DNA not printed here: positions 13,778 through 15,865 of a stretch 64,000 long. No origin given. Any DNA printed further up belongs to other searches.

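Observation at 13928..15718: Gene 1: beta-class-like DNA methyltransferase with permuted motif order and an embedded Cys4 zinc ribbon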

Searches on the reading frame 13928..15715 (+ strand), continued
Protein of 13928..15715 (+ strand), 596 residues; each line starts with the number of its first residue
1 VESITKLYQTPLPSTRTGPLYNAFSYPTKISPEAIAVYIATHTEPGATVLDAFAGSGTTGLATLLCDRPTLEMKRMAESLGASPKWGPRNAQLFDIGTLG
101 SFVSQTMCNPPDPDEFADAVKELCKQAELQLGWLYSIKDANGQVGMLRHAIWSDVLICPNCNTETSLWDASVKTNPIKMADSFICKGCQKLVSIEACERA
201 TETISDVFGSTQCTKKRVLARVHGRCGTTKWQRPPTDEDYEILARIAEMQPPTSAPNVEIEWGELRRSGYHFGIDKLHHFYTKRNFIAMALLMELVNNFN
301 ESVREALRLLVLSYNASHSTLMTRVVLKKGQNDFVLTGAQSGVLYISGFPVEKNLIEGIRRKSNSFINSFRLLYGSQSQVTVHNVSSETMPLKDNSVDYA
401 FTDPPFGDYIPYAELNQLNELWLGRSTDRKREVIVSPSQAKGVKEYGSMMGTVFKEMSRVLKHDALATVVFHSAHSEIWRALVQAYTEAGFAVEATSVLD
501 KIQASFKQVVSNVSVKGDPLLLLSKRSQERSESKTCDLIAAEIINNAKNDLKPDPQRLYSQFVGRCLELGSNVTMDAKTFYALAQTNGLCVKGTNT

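Call 42: search_protein_families(proteins=[P0164, P0166, P0170, P0172, P0175, P0186, P0190, P0146, P0140, P0234], library=padloc, max_evalue=1e-20)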
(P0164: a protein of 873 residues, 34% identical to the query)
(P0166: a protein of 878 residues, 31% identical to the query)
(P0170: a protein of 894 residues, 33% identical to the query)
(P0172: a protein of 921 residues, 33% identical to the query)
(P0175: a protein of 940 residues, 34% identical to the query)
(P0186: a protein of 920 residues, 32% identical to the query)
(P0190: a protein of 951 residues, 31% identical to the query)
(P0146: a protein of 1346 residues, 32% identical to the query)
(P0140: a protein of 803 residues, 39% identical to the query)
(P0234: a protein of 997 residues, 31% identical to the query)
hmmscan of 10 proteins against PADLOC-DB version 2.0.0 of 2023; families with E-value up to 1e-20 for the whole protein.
P0164 (873 aa): 3 families
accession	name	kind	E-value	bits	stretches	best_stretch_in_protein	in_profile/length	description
PDLC02541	PglX|PglXI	-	0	1031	2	23-778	27-790/919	PglXI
PDLC03346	MTase_II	-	4.5e-246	817.3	3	235-777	362-920/1068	Type II methyltransferase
PDLC03312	MTase_II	-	1.6e-77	259.4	1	366-592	1014-1247/1344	Type II methyltransferase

P0166 (878 aa): 3 families
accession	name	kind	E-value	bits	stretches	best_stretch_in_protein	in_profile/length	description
PDLC02541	PglX|PglXI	-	0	1091.8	2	3-781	17-790/919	PglXI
PDLC03346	MTase_II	-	1.2e-232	772.9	3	237-781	360-921/1068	Type II methyltransferase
PDLC03312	MTase_II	-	1.7e-69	232.7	1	179-594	836-1245/1344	Type II methyltransferase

P0170 (894 aa): 3 families
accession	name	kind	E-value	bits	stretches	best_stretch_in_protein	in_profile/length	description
PDLC02541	PglX|PglXI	-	0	1129.7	2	19-799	12-792/919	PglXI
PDLC03346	MTase_II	-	4.9e-239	794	2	253-800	355-924/1068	Type II methyltransferase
PDLC03312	MTase_II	-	4.6e-81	271.1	2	440-610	1067-1247/1344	Type II methyltransferase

P0172 (921 aa): 4 families
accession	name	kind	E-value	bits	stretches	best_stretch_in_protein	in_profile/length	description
PDLC02541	PglX|PglXI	-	0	1260.4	1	17-919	11-918/919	PglXI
PDLC03346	MTase_II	-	3e-273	907.3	2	243-920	357-1067/1068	Type II methyltransferase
PDLC03312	MTase_II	-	2.1e-80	268.9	1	316-624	947-1267/1344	Type II methyltransferase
PDLC03319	MTase_II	-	3.1e-23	80.3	0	330-626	122-424/503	Type II methyltransferase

P0175 (940 aa): 3 families
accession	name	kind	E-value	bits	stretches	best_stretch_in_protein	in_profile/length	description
PDLC02541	PglX|PglXI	-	0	1364.2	1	5-939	5-916/919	PglXI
PDLC03346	MTase_II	-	0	1059.5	2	265-937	358-1062/1068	Type II methyltransferase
PDLC03312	MTase_II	-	1e-82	276.6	2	451-628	1064-1249/1344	Type II methyltransferase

P0186 (920 aa): 4 families
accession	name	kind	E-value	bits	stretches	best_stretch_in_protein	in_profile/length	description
PDLC02541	PglX|PglXI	-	0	1276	1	11-918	8-918/919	PglXI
PDLC03346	MTase_II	-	5.1e-296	982.6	2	247-919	358-1067/1068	Type II methyltransferase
PDLC03312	MTase_II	-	3.9e-78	261.4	2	432-608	1064-1249/1344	Type II methyltransferase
PDLC03319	MTase_II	-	2.1e-21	74.3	0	487-633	284-434/503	Type II methyltransferase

P0190 (951 aa): 3 families
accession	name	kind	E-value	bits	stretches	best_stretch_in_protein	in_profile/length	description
PDLC02541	PglX|PglXI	-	0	1442.4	1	17-950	4-918/919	PglXI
PDLC03346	MTase_II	-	0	1122.8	2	274-949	356-1065/1068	Type II methyltransferase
PDLC03312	MTase_II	-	1.7e-84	282.4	2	461-636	1060-1245/1344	Type II methyltransferase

P0146 (1346 aa): 10 families
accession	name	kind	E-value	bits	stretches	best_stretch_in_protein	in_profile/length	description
PDLC03312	MTase_II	-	0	1229.6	1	3-1332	60-1331/1344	Type II methyltransferase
PDLC02541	PglX|PglXI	-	2.7e-231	768.4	3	823-1262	187-623/919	PglXI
PDLC03346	MTase_II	-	5e-157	522.4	2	882-1263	359-738/1068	Type II methyltransferase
PDLC03319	MTase_II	-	9e-50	167.9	0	366-590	169-396/503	Type II methyltransferase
PDLC03367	MTase_II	-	9.9e-33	111.3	0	132-588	10-448/633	Type II methyltransferase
PDLC03380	MTase_II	-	4.1e-31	106.6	0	1028-1200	175-336/393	Type II methyltransferase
PDLC03353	MTase_II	-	9.7e-28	95.4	0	143-195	188-240/260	Type II methyltransferase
PDLC03325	MTase_II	-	2.2e-27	93.9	0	1107-1201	276-360/426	Type II methyltransferase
PDLC03228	MTase_II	-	3.1e-27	93.9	0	144-215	144-215/227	Type II methyltransferase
PDLC03371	MTase_II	-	5e-26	89.8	0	142-203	189-250/260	Type II methyltransferase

P0140 (803 aa): 3 families
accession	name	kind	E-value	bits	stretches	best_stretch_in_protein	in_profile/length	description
PDLC02541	PglX|PglXI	-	2.1e-264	877.9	1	42-794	41-797/919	PglXI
PDLC03346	MTase_II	-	9.1e-199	660.7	2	232-794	359-928/1068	Type II methyltransferase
PDLC03312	MTase_II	-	4.8e-68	228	1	177-621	239-666/1344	Type II methyltransferase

P0234 (997 aa): 3 families
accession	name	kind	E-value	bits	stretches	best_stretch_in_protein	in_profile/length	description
PDLC02541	PglX|PglXI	-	0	1079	1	31-995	13-917/919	PglXI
PDLC03346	MTase_II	-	5.6e-261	866.6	2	317-994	354-1064/1068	Type II methyltransferase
PDLC03312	MTase_II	-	6.3e-59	197.7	2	499-684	1057-1247/1344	Type II methyltransferase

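Call 65: search_dna_similar(query=window:13928-15715:+, collection=plasmids, mode=protein, max_evalue=1e-30, max_rows=15)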
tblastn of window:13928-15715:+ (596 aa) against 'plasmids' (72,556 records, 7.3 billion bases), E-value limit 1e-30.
Records with a match: 12; places in all: 17; records where one place covers at least 80% of the query: 11.
Best place of each record, by identity: <60% 12.
By first word of the organism name: Paenarthrobacter 3; Enterococcus 2; Hymenobacter 1; Roseicitreum 1; Arthrobacter 1; Pseudarthrobacter 1; Roseomonas 1; Leisingera 1; Aeromonas 1.
By predicted mobility (MOB-suite, as given by PLSDB): conjugative 8; non-mobilizable 4.
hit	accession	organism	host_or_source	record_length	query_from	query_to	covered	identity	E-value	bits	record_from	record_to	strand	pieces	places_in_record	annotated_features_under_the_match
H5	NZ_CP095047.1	Hymenobacter cellulosilyticus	single cell,air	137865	2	585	98%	58.1%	0e+0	708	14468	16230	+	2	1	hypothetical protein (x2)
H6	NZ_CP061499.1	Roseicitreum antarcticum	Intertidal sediment,Sandy intertidal ...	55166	16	580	95%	30.2%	2e-71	257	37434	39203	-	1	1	DNA methyltransferase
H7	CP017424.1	Arthrobacter sp. ZXY-2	whole organism,soil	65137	3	557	93%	29.0%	5e-50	194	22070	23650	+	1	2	DNA methylase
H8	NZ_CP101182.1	Paenarthrobacter ureafaciens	mixed culture,soil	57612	3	557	93%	28.8%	3e-50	195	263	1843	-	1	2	DNA methyltransferase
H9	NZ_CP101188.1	Paenarthrobacter ureafaciens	mixed culture,soil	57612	3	557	93%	28.8%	3e-50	195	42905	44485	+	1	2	DNA methyltransferase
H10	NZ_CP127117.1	Paenarthrobacter sp. R1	cell culture,sediment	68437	3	557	93%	28.8%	3e-50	195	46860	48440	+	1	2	DNA methyltransferase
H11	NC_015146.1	Pseudarthrobacter phenanthrenivorans Sphe3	creosote-polluted soil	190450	3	557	93%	28.8%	9e-50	193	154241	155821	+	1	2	DNA methyltransferase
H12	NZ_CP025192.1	Roseomonas mucosa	Homo sapiens,clinical, human skin, ...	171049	16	521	85%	30.9%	2e-66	243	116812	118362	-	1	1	DNA methyltransferase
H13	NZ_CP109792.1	Leisingera thetidis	-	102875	16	521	85%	28.1%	8e-57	214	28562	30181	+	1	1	site-specific DNA-methyltransferase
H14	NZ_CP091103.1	Enterococcus faecium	pig,pure culture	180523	8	546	90%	25.6%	5e-50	194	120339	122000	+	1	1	DNA methyltransferase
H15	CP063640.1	Enterococcus faecium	Homo sapiens,rectal swab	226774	8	546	90%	25.6%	5e-50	194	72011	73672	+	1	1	DNA methylase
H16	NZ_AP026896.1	Aeromonas caviae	Microbe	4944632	16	462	75%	28.0%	5e-46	182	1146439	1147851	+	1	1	none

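Call 66: profile_search(protein=P0175)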
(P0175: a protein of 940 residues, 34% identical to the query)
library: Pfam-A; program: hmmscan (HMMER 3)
A. the first sequence (940 residues): domains with independent E <= 10: 12; with E <= 0.001: 2
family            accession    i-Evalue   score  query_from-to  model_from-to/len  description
N6_N4_Mtase       PF01555.25    3.6e-11    43.9      56-158        96-201/221  DNA methylase
N6_N4_Mtase       PF01555.25    1.5e-06    28.8     513-645         1-110/221  DNA methylase
HVO_2753_ZBP      PF07754.17     0.0031    17.7     276-310        16-46/46  Small zinc finger protein HVO_2753-like, Zn-binding pocket
Cons_hypoth95     PF03602.21       0.02    15.0     478-541        78-144/182  Conserved hypothetical protein 95
Zn_ribbon_IS1595  PF12760.12      0.038    14.4     271-311        13-45/46  Transposase zinc-ribbon domain
Zn_ribbon_ACC     PF17848.7       0.072    13.7     304-320         2-18/26  Acetyl-CoA carboxylase zinc finger domain
Zn_Ribbon_YjdM    PF08274.17        0.1    13.1     274-286        17-29/30  PhnA Zinc-Ribbon
DUF7838           PF25208.1        0.13    12.6     279-311         9-41/55  Domain of unknown function (DUF7838)
Zn_Ribbon_TF      PF08271.17        0.3    11.1     277-319         1-35/43  TFIIB zinc-binding
Cas12f1-like_TNB  PF07282.18       0.54    10.9     278-317        30-53/60  Cas12f1-like, TNB domain
Zn_ribbon_LysW    PF21344.3        0.61    10.2     279-314         3-32/46  Alpha-aminoadipate carrier protein LysW-like, globular domain
Desulfoferrod_N   PF06397.17         10     6.3     301-310         4-13/36  Desulfoferrodoxin, N-terminal domain

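Call 67: find_encoding_contigs(protein=P0122, flank=7000, max_places=2)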
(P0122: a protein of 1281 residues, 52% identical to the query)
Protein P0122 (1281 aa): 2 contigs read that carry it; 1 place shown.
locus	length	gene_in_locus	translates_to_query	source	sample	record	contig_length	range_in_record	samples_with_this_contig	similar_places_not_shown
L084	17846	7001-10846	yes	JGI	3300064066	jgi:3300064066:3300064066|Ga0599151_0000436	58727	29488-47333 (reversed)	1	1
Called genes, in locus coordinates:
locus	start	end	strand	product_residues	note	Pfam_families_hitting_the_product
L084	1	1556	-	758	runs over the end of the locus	-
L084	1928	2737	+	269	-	PF01828:Peptidase_A4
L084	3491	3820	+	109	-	-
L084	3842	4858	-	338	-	-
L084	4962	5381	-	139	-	-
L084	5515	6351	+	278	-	-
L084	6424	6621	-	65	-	-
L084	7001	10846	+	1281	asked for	PF01170:UPF0020 (faint), PF01555:N6_N4_Mtase, PF02384:N6_Mtase (weak), PF07669:Eco57I (weak), PF22837:M_Eco57I_C (weak)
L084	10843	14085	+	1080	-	-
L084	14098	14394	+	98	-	PF18755:RAMA, PF14267:DUF4357 (faint)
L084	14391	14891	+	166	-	-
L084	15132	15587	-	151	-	-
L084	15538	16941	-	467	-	PF13424:TPR_12 (faint), PF13432:TPR_16 (faint), PF14559:TPR_19 (faint), PF00515:TPR_1 (faint), PF07719:TPR_2 (faint), PF13181:TPR_8 (faint), PF13431:TPR_17 (faint)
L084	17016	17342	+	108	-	-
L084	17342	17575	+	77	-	-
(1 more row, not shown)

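Call 68: find_encoding_contigs(protein=P0175, flank=10000, max_places=2)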
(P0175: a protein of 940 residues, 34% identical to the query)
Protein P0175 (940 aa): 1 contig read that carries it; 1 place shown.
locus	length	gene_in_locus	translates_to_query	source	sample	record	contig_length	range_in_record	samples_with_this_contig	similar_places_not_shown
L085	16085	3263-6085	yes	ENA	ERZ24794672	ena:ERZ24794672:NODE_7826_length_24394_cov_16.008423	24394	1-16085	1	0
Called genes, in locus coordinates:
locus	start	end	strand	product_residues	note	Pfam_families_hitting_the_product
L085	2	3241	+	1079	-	?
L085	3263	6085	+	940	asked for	PF01555:N6_N4_Mtase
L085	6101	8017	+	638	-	PF08665:PglZ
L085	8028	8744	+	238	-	-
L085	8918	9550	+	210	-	-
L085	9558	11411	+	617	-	PF13589:HATPase_c_3 (weak)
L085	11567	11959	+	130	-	-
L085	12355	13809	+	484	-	PF18728:HEPN_AbiV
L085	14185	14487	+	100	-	-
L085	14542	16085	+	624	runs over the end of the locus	PF03235:GmrSD_N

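Call 75: fold_search(model_id=the predicted structure, library=pdb)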
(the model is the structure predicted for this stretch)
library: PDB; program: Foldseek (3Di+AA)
matches with E <= 10: 1300; with E <= 0.001: 52
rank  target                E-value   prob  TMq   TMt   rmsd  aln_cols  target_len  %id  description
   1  7wtt_q                2.6e-06  1.00  0.16  0.38  16.0       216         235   11  Cryo-EM structure of a human pre-40S ribosomal subunit - State RRP12-A1 (with CK1) (released 2022-10-19)
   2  7wts_q                2.7e-05  1.00  0.17  0.41  16.4       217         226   10  Cryo-EM structure of a human pre-40S ribosomal subunit - State UTP14 (released 2022-10-19)
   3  6g4w_q                3.0e-05  1.00  0.16  0.44   9.9       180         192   12  Cryo-EM structure of a late human pre-40S ribosomal subunit - State A (released 2018-06-06)
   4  4qtt_D                3.9e-05  1.00  0.16  0.49   6.3       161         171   13  Structure of S. cerevisiae Bud23-Trm112 complex involved in formation of m7G1575 on 18S rRNA (apo-form) (released 2014-12-24)
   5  4qtu_B                6.3e-05  1.00  0.16  0.45   6.6       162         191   13  Structure of S. cerevisiae Bud23-Trm112 complex involved in formation of m7G1575 on 18S rRNA (SAM bound form) (released 2014-12-24)
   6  7wtw_q                7.7e-05  1.00  0.16  0.44   9.4       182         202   10  Cryo-EM structure of a human pre-40S ribosomal subunit - State RRP12-A3 (released 2022-10-19)
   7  4qtt_B                1.1e-04  1.00  0.16  0.48   6.0       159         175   13  Structure of S. cerevisiae Bud23-Trm112 complex involved in formation of m7G1575 on 18S rRNA (apo-form) (released 2014-12-24)
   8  4qtu_D                1.3e-04  1.00  0.16  0.47   9.5       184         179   13  Structure of S. cerevisiae Bud23-Trm112 complex involved in formation of m7G1575 on 18S rRNA (SAM bound form) (released 2014-12-24)
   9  6zxv_B                1.9e-04  0.95  0.15  0.27  21.6       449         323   12  Structure of Archaeoglobus fulgidus Trm11 m2G10 tRNA methyltransferase enzyme bound to sinefungin (released 2020-09-23)
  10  6zxv_A                2.4e-04  1.00  0.15  0.27   7.5       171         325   19  Structure of Archaeoglobus fulgidus Trm11 m2G10 tRNA methyltransferase enzyme bound to sinefungin (released 2020-09-23)
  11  2pxx                  2.4e-04  1.00  0.16  0.38   7.1       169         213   11  Human putative methyltransferase MGC2408 (released 2007-05-22)
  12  3bwc_A                2.7e-04  1.00  0.18  0.34   9.2       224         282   15  Crystal structure of spermidine synthase from Trypanosoma cruzi in complex with SAM at 2.3 A resolution (released 2008-04-01)
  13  4yuv_B                2.9e-04  1.00  0.17  0.31   9.8       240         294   12  Crystal structure of Trypanosoma cruzi spermidine synthase in complex with decarboxylated S-adenosylmethionine (released 2015-09-09)
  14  3sm3                  3.0e-04  1.00  0.15  0.39   5.7       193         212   13  Crystal Structure of SAM-dependent methyltransferases Q8PUK2_METMA from Methanosarcina mazei. Northeast Structural Genom (released 2011-07-20)
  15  4f86_F                3.0e-04  1.00  0.16  0.32   6.5       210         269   10  Structure analysis of Geranyl diphosphate methyltransferase in complex with GPP and sinefungin (released 2012-10-31)
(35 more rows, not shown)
